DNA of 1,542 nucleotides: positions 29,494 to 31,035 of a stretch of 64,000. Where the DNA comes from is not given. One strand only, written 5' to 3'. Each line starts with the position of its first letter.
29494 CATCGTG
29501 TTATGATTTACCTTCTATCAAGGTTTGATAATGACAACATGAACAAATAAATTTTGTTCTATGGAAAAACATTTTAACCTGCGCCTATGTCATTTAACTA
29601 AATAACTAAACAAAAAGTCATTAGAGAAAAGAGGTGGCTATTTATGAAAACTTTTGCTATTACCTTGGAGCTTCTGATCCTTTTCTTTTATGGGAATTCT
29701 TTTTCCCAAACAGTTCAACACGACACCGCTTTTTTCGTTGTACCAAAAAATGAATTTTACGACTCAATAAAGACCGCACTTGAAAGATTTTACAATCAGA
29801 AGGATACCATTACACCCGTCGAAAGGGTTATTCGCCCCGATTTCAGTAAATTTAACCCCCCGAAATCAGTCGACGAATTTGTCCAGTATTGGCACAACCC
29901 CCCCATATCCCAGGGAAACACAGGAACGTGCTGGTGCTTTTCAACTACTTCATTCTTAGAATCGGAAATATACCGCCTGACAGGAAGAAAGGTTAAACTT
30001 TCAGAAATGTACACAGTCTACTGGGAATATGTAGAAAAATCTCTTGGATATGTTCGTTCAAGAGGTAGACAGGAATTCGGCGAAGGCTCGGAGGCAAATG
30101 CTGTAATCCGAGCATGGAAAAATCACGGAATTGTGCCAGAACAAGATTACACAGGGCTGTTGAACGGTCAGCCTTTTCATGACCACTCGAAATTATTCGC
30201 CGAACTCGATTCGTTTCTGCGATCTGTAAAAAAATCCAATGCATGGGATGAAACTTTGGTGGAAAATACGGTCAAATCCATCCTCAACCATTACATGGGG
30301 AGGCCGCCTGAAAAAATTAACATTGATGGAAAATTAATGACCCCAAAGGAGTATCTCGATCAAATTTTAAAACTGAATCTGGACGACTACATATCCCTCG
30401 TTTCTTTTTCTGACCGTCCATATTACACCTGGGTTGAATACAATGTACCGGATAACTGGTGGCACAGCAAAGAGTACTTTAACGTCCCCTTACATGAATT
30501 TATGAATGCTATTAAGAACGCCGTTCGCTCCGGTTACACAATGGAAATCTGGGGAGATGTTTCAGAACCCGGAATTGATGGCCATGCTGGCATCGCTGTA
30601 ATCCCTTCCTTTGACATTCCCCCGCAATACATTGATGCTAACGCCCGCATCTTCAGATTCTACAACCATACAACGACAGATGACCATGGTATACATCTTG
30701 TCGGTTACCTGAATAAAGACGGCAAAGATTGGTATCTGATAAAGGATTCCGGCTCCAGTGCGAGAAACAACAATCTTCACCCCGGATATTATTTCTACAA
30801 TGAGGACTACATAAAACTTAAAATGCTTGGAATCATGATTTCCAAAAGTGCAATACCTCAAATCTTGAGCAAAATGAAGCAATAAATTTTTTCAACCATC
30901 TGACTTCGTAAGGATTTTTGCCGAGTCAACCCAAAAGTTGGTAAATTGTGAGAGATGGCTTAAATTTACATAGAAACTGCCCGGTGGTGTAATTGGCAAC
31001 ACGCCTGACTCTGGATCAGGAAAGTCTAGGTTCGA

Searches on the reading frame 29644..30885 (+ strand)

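Call 31: search_protein_families(library=pfam, proteins=[window:29644-30885:+], max_evalue=0.00001)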
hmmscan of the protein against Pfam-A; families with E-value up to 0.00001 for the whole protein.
window:29644-30885:+ (413 aa): 2 families
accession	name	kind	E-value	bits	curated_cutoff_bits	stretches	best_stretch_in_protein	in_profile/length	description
PF03051.21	Peptidase_C1_2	-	5.7e-11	42.3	22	0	229-408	237-420/438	Peptidase C1-like family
PF00112.29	Peptidase_C1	-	4.4e-09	37.2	20.7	0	86-232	16-146/220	Papain family cysteine protease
